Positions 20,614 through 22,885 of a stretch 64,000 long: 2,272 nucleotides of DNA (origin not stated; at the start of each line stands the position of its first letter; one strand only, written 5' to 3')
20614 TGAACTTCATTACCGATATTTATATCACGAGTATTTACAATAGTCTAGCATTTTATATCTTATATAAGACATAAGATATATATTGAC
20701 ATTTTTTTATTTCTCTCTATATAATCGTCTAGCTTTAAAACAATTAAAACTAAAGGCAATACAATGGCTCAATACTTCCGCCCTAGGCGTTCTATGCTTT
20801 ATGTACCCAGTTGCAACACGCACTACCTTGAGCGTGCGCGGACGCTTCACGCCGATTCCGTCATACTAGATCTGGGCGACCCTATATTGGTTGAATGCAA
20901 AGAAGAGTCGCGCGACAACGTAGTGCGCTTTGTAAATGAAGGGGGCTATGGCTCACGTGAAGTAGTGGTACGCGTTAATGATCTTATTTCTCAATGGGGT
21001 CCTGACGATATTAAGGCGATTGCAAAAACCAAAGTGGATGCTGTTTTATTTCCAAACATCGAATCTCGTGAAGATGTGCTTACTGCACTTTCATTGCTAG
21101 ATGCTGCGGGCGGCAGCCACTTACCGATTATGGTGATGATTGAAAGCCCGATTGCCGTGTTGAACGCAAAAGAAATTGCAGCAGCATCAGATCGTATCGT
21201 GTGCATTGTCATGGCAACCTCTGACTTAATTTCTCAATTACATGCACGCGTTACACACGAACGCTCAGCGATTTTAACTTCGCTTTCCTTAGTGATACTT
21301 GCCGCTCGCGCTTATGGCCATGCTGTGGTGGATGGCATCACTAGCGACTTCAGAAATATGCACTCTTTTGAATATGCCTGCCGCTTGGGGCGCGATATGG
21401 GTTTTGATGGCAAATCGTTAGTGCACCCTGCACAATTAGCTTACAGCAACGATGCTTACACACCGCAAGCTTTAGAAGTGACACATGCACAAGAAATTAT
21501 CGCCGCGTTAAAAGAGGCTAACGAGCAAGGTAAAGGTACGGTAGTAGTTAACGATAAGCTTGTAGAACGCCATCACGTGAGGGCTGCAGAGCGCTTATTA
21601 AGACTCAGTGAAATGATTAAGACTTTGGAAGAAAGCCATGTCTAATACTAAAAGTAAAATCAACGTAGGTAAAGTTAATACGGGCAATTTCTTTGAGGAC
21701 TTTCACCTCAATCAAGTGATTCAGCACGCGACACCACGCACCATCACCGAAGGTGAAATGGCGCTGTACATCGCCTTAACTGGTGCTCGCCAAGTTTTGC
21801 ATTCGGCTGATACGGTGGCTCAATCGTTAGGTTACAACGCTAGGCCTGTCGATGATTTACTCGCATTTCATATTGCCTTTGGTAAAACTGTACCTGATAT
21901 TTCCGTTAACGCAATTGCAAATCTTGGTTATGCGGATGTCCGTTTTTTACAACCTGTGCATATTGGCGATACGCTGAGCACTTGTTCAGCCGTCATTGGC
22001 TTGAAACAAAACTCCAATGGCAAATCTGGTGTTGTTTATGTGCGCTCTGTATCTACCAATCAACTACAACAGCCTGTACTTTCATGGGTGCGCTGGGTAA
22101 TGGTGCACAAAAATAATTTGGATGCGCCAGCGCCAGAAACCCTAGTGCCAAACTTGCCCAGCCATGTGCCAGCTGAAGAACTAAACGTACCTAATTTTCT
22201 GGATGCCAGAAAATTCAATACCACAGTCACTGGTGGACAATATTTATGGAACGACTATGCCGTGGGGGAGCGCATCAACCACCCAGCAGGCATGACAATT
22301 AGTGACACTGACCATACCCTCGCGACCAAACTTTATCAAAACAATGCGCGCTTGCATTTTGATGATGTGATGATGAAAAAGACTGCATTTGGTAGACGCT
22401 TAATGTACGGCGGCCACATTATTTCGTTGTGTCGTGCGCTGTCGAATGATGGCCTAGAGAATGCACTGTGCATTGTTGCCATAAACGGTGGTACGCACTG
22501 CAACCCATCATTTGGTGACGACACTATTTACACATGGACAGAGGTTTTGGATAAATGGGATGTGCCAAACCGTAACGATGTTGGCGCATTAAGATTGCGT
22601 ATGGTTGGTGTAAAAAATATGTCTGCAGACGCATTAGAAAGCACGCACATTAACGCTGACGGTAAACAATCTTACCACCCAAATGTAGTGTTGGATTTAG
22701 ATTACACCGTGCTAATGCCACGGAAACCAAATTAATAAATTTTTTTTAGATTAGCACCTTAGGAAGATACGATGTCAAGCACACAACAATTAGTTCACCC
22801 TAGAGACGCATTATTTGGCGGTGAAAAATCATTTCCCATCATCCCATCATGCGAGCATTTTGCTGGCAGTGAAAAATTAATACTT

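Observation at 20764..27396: Two CitE-like acyl-CoA lyases and a double-MaoC hydratase fused upstream of prpBCD in one operon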

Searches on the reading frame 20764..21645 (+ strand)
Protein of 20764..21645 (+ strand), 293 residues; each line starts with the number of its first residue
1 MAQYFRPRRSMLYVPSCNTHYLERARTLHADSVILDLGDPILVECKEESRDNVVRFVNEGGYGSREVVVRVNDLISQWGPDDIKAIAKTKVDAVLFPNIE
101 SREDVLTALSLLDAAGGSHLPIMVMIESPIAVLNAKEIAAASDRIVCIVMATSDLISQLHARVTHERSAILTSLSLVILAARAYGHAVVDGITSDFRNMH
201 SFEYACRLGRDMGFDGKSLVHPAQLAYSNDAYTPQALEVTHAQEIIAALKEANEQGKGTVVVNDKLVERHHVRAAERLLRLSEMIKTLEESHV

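Call 3: search_protein_families(library=pfam, proteins=[window:20764-21645:+])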
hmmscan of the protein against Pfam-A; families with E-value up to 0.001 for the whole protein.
window:20764-21645:+ (293 aa): 2 families
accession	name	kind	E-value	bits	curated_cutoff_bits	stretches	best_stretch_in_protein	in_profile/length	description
PF03328.21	HpcH_HpaI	-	5.9e-40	137.3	25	1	9-222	1-221/221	HpcH/HpaI aldolase/citrate lyase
PF15617.12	C-C_Bond_Lyase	-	1.2e-06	28.4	28.4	1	11-284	10-317/320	C-C_Bond_Lyase of the TIM-Barrel fold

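Call 4: search_protein_families(library=ncbifam, proteins=[window:20764-21645:+])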
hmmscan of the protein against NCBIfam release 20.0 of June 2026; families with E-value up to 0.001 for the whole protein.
window:20764-21645:+ (293 aa): 6 families
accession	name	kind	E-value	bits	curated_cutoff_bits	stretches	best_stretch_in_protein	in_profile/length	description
TIGR01588.1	citE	equivalog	2.9e-59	200.5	443.4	1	6-283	1-284/288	citrate (pro-3S)-lyase subunit beta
NF038242.1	RipC_Ccl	equivalog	3.3e-35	121.9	375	1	9-279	2-265/268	itaconate degradation C-C-lyase RipC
NF041626.1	malyCoAlyase_Halo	equivalog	6.2e-12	45.1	500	1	31-286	35-317/340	L-malyl-CoA/beta-methylmalyl-CoA lyase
TIGR01064.1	pyruv_kin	equivalog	9e-07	27.7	306.4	1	76-146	170-240/476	pyruvate kinase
NF004491.0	PRK05826.1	subfamily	7.2e-05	21.4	432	1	81-146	178-243/477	pyruvate kinase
NF004886.0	PRK06247.1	subfamily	0.00083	18.1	623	0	31-146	122-238/476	pyruvate kinase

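Call 8: search_solved_structures(query=window:20764-21645:+, max_evalue=0.00001)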
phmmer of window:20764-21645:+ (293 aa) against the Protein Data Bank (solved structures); distinct sequences matched with E-value up to 0.00001: 13.
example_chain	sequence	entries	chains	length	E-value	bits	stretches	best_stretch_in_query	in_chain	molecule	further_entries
5ugr_A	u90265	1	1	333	5.2e-35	124.5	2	161-288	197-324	Malyl-CoA lyase/beta-methylmalyl-CoA lyase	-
4l9y_A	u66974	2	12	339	1.2e-30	110.3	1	5-286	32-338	Malyl-CoA lyase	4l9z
5vxc_A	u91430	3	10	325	1e-27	100.6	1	5-292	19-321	Citrate lyase subunit beta-like protein, mitochondrial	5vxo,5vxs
3qll_A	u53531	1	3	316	2.6e-23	86.2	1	8-280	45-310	Citrate lyase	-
1sgj_A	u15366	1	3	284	3e-18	69.6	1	9-279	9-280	citrate lyase, beta subunit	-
9nzb_A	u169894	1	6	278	2.2e-16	63.5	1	9-280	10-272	Acyl-CoA lyase beta chain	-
8khl_A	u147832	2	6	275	2.3e-16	63.4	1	9-280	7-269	Probable acyl-CoA lyase beta chain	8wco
6aq4_A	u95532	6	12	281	1.3e-12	51.1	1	22-280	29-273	Citrate lyase subunit beta-like protein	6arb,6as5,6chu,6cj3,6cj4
1z6k_A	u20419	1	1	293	1.5e-12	50.9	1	22-280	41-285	Citrate Lyase beta subunit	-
4l7z_A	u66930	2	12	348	7.1e-12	48.7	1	30-159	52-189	HpcH/HpaI aldolase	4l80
1u5h_A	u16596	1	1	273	2.3e-11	47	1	25-280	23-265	citE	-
1u5v_A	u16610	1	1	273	3e-11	46.6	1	25-280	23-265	citE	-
6kin_A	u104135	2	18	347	2.1e-10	43.9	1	30-159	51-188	HpcH/HpaI aldolase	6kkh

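Call 39: search_solved_structures(query=window:20764-21645:+, max_evalue=1e-15, show_alignments=5)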
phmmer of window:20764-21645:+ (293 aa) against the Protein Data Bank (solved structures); distinct sequences matched with E-value up to 1e-15: 7.
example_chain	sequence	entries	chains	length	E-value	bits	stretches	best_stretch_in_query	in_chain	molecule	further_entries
5ugr_A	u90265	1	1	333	5.2e-35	124.5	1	161-288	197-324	Malyl-CoA lyase/beta-methylmalyl-CoA lyase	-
4l9y_A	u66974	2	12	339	1.2e-30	110.3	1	5-286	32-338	Malyl-CoA lyase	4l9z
5vxc_A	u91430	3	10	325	1e-27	100.6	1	5-292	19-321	Citrate lyase subunit beta-like protein, mitochondrial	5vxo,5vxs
3qll_A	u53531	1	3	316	2.6e-23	86.2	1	8-280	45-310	Citrate lyase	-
1sgj_A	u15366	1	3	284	3e-18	69.6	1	9-279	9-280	citrate lyase, beta subunit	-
9nzb_A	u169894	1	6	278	2.2e-16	63.5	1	9-280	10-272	Acyl-CoA lyase beta chain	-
8khl_A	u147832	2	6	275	2.3e-16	63.4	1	9-280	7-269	Probable acyl-CoA lyase beta chain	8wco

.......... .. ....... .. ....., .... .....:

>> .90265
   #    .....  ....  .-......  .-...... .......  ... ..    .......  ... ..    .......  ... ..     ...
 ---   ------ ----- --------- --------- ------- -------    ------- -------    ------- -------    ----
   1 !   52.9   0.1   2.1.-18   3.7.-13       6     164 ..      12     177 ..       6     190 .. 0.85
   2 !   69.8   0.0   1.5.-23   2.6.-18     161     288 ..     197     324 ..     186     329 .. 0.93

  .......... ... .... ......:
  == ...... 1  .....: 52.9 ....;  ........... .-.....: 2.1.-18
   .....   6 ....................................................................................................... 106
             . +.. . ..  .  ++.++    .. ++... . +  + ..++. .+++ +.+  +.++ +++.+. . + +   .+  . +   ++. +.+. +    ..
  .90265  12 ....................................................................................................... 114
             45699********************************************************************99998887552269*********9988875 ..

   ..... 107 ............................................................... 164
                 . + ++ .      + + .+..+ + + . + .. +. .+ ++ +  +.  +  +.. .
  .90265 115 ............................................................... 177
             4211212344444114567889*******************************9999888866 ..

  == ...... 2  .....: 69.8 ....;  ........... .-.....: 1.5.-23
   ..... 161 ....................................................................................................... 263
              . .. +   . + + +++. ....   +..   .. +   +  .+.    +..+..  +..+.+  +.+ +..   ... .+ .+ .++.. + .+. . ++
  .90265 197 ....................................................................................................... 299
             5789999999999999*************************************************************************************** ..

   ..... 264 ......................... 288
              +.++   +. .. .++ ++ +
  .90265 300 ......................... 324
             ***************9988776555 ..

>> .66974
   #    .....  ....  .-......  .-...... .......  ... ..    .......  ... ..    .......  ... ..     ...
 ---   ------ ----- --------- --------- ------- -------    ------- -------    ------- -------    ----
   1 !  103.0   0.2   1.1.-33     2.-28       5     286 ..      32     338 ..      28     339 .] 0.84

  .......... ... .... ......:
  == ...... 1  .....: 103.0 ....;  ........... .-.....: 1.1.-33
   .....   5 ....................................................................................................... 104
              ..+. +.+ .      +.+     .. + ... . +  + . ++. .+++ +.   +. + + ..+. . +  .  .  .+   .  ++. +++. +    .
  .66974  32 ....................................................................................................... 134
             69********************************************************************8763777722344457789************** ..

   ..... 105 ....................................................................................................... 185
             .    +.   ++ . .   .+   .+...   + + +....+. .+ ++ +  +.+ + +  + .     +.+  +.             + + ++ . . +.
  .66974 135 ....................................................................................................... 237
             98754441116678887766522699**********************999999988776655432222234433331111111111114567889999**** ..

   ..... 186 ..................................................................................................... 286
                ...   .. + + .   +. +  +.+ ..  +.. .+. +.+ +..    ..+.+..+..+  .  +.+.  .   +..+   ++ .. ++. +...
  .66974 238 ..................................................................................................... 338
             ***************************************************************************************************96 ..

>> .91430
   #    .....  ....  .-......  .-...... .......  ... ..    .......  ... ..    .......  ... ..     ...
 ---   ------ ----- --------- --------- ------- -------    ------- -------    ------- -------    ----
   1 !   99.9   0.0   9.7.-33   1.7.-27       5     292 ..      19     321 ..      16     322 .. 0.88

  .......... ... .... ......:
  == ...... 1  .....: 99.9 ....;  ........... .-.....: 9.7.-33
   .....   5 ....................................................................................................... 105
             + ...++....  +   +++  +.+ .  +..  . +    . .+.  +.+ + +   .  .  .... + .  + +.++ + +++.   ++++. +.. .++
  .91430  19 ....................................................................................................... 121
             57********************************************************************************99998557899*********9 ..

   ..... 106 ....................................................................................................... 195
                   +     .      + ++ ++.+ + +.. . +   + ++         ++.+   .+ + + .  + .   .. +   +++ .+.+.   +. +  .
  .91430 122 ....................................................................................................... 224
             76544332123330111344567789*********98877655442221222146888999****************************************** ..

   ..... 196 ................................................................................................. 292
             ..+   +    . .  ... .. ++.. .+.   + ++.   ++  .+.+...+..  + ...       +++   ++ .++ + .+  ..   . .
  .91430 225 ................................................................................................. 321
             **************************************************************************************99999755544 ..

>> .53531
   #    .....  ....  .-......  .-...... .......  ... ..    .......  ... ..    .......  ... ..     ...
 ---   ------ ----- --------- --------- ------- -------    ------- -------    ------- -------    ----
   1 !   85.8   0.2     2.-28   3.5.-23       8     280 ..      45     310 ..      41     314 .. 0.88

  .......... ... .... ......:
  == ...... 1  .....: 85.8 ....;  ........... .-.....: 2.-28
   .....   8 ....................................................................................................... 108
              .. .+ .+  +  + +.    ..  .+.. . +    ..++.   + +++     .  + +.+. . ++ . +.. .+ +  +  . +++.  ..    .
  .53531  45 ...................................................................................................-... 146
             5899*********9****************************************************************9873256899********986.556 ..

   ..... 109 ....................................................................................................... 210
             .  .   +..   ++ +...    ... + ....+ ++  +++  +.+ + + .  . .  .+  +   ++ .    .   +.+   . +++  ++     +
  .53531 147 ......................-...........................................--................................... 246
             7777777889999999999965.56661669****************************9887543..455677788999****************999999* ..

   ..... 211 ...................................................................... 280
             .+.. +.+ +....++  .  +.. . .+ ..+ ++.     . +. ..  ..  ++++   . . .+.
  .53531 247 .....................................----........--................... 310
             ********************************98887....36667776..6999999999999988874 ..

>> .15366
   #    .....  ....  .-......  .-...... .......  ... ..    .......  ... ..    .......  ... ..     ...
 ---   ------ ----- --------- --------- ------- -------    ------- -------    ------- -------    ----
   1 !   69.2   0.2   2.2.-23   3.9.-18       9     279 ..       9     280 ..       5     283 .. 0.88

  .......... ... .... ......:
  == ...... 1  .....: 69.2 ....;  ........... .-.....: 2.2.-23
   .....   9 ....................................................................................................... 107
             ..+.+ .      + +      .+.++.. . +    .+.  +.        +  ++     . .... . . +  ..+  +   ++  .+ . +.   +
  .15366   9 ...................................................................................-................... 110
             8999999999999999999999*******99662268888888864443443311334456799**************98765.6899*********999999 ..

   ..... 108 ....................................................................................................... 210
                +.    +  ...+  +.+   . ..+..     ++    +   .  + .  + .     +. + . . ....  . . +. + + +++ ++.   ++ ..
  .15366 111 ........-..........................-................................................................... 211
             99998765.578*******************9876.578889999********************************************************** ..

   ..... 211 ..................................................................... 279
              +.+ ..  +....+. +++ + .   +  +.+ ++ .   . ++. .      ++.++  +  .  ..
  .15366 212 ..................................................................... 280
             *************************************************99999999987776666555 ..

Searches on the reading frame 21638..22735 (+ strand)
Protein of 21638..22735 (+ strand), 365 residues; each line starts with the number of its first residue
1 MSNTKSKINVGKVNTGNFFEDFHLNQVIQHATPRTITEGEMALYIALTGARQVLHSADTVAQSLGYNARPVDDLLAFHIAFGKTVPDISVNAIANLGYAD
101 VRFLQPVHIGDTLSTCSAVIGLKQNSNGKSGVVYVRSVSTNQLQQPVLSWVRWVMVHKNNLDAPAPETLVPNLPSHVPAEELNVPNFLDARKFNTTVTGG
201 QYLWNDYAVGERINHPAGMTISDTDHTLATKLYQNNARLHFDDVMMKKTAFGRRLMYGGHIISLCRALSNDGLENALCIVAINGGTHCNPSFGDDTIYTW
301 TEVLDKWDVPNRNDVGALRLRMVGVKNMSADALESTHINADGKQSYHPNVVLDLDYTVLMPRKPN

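Call 3: search_protein_families(library=pfam, proteins=[window:21638-22735:+])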
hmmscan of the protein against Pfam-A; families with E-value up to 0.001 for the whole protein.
window:21638-22735:+ (365 aa): 2 families
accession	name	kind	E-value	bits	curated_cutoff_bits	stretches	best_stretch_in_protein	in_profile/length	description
PF01575.25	MaoC_dehydratas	-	4.3e-15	55.8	27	1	25-136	7-118/123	MaoC like domain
PF19315.5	MC_hydratase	-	8e-14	51.9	26.5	1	14-157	19-165/353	Mesaconyl-CoA hydratase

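Call 4: search_protein_families(library=ncbifam, proteins=[window:21638-22735:+])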
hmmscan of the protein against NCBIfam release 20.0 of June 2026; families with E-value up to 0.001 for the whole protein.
window:21638-22735:+ (365 aa): 3 families
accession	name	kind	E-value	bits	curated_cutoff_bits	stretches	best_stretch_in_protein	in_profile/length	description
NF038241.1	RipB_Ich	equivalog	5.5e-29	101.3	340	2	15-160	20-166/175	(R)-specific enoyl-CoA hydratase RipB/Ich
NF041625.1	methfumCoahyd_Halo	equivalog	2.6e-13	49.9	560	1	13-159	20-169/358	2-methylfumaryl-CoA hydratase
TIGR02278.1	PaaN-DH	equivalog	5.4e-08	31.5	562.8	1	19-151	525-657/664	phenylacetic acid degradation bifunctional protein PaaZ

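Call 9: search_solved_structures(query=window:21638-22735:+, max_evalue=0.001)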
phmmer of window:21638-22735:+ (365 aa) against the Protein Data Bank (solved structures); distinct sequences matched with E-value up to 0.001: 6.
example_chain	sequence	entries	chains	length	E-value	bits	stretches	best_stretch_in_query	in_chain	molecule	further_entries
4e3e_A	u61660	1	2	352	6.8e-128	429.9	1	11-363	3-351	MaoC domain protein dehydratase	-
8hgn_A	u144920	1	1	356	1.5e-111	376.2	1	12-362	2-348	Beta-methylmalyl-CoA dehydratase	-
2bi0_A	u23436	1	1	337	6.3e-12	48.5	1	16-303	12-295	HYPOTHETICAL PROTEIN RV0216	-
1q6w_A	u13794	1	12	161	1.4e-10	44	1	18-158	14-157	monoamine oxidase regulatory protein, putative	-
4ffu_A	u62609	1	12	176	1.4e-07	34.2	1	18-149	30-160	oxidase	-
6jql_A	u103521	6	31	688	0.00055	22.3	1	31-151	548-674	Bifunctional protein PaaZ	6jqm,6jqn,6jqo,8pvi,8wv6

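Call 77: search_solved_structures(query=window:21638-22735:+, max_evalue=1e-50, show_alignments=2)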
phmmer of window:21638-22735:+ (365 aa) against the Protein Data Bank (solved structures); distinct sequences matched with E-value up to 1e-50: 2.
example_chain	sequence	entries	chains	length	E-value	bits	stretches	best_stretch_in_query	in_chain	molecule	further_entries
4e3e_A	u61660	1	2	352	6.8e-128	429.9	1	11-363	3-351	MaoC domain protein dehydratase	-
8hgn_A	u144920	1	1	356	1.5e-111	376.2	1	12-362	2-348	Beta-methylmalyl-CoA dehydratase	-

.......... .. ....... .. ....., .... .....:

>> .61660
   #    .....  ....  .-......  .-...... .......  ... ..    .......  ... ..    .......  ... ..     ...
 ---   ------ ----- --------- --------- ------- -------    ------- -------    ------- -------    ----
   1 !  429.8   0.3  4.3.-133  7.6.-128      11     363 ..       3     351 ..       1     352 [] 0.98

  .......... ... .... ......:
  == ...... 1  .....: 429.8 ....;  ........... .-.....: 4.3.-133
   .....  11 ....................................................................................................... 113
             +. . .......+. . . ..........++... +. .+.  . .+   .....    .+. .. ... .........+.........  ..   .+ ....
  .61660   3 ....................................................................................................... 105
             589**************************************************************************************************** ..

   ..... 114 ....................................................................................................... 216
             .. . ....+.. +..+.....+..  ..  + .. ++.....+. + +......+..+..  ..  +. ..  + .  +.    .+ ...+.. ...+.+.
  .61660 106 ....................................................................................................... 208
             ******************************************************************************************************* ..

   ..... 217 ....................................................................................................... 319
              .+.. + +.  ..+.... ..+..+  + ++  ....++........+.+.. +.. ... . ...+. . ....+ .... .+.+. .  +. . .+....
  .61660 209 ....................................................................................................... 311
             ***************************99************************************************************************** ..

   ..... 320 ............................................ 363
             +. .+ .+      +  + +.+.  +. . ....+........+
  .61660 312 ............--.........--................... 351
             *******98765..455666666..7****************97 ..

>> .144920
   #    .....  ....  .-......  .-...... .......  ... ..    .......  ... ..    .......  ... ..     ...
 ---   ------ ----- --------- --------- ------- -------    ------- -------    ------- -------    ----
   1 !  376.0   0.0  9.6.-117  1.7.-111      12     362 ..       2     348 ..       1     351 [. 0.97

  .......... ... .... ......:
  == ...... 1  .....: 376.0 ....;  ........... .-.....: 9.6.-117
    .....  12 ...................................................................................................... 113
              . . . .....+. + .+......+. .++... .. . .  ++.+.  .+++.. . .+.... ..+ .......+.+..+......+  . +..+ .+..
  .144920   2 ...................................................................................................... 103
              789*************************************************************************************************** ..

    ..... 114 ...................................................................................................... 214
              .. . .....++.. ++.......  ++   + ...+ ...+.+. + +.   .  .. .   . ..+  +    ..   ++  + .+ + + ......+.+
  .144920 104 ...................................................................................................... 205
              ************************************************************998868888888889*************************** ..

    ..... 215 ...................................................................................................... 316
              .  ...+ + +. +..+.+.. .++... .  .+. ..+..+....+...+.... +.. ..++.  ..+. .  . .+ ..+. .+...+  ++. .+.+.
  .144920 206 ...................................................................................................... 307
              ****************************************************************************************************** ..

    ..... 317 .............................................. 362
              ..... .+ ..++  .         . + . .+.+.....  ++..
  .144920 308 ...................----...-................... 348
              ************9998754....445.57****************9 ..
